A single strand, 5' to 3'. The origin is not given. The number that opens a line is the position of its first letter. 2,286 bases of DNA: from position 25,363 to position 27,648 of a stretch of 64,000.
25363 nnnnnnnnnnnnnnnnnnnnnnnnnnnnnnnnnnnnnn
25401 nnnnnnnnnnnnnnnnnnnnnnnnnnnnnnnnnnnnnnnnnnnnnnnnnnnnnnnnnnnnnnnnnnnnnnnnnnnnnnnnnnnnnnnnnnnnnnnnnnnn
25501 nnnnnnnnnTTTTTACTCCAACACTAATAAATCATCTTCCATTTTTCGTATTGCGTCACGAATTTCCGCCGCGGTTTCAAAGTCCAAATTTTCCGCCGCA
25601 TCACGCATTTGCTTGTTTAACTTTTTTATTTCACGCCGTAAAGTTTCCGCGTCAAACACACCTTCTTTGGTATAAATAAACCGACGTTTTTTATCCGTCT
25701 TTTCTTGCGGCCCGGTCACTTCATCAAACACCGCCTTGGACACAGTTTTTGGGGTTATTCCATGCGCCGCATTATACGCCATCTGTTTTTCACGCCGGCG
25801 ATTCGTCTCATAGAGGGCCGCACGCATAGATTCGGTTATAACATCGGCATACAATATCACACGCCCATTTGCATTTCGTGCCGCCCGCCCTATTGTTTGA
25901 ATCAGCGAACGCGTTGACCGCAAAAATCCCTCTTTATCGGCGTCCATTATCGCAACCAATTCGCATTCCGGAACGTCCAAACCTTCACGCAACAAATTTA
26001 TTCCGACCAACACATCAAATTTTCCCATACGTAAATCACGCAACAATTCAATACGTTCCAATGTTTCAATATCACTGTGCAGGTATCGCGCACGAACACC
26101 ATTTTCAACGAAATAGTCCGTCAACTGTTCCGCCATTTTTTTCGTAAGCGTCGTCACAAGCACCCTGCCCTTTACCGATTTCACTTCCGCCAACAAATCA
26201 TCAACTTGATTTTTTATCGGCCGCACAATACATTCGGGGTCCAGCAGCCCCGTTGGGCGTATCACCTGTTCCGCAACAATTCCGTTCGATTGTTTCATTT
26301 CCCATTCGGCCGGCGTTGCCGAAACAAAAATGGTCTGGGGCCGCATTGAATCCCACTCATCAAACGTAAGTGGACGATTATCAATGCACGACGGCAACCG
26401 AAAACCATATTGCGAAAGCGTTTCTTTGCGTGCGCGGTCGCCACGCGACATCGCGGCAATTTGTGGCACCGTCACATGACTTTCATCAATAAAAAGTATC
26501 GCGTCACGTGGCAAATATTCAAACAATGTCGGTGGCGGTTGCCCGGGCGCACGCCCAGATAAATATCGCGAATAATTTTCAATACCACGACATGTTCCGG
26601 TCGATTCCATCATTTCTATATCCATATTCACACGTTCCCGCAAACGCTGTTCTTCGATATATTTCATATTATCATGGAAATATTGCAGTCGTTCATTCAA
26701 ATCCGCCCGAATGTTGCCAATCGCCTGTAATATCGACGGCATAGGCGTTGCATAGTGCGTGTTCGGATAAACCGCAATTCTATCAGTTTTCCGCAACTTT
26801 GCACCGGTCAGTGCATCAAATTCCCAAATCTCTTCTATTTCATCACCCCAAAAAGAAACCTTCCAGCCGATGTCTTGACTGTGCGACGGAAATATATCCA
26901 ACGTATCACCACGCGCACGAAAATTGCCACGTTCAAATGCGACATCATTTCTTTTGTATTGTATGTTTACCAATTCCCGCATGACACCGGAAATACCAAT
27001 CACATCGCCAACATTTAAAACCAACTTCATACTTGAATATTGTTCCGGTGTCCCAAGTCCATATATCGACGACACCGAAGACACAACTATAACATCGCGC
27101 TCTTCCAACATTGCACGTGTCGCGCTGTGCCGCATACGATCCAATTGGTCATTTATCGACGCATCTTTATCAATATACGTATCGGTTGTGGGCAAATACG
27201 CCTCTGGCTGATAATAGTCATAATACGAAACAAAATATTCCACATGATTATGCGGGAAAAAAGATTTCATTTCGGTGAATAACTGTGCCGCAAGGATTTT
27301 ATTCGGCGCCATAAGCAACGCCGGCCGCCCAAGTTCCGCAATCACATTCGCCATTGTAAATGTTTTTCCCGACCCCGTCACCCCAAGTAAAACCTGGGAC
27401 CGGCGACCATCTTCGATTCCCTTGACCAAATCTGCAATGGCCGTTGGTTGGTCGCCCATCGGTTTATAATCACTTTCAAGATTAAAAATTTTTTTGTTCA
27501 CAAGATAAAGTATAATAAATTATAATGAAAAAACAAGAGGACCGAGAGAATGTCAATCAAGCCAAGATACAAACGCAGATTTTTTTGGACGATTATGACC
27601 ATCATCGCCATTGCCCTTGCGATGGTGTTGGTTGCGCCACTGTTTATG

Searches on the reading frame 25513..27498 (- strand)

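Call 36: search_protein_families(library=ncbifam, proteins=[window:25513-27498:-], max_evalue=0.00001)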
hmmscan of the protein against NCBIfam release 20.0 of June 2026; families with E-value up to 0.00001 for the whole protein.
window:25513-27498:- (661 aa): 30 families (the best 25 are shown)
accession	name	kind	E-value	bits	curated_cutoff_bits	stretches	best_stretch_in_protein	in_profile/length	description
NF003673.1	PRK05298.1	equivalog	0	1026.5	743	1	5-655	2-652/653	excinuclease ABC subunit UvrB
TIGR00631.1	uvrb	equivalog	9.1e-299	992.3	750.1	1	5-653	2-657/658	excinuclease ABC subunit UvrB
TIGR00580.2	mfd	equivalog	2.8e-19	69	800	1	176-288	1-108/907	transcription-repair coupling factor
NF053636.1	DDHlcsCsdAPsy1082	equivalog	4.5e-15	55.2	890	1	429-588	230-381/512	DEAD/DEAH box helicase CsdA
NF007966.0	PRK10689.1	equivalog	1.9e-13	49.1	1329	1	37-285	19-248/1148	transcription-repair coupling factor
TIGR00595.1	priA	equivalog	4.8e-13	48.5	230.35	1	449-551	271-381/509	replication restart helicase PriA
TIGR00643.1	recG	equivalog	9.3e-13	47.7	659.4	0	11-86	234-313/629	ATP-dependent DNA helicase RecG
NF010337.0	PRK13766.1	equivalog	2.2e-12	45.9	610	1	440-617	363-526/781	Hef nuclease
NF004066.1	PRK05580.1-3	equivalog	6.3e-12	44.6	813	1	452-549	549-654/788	primosomal protein N'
NF008165.0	PRK10917.1-3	equivalog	1.3e-11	43.7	711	0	11-86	263-342/692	ATP-dependent DNA helicase RecG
NF008164.0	PRK10917.1-2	equivalog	3e-11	42.3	785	0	10-80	274-348/704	ATP-dependent DNA helicase RecG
NF004070.0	PRK05580.2-2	equivalog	6.3e-10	37.8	921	0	469-566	509-616/729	primosomal protein N'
NF004067.0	PRK05580.1-4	equivalog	1.6e-09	36.7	763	0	483-563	527-615/737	primosomal protein N'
NF008169.0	PRK10917.2-3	equivalog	2.1e-09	36.5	555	1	10-84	227-303/610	ATP-dependent DNA helicase RecG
NF004069.0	PRK05580.2-1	equivalog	9.6e-09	34.2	767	0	452-550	389-494/612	primosomal protein N'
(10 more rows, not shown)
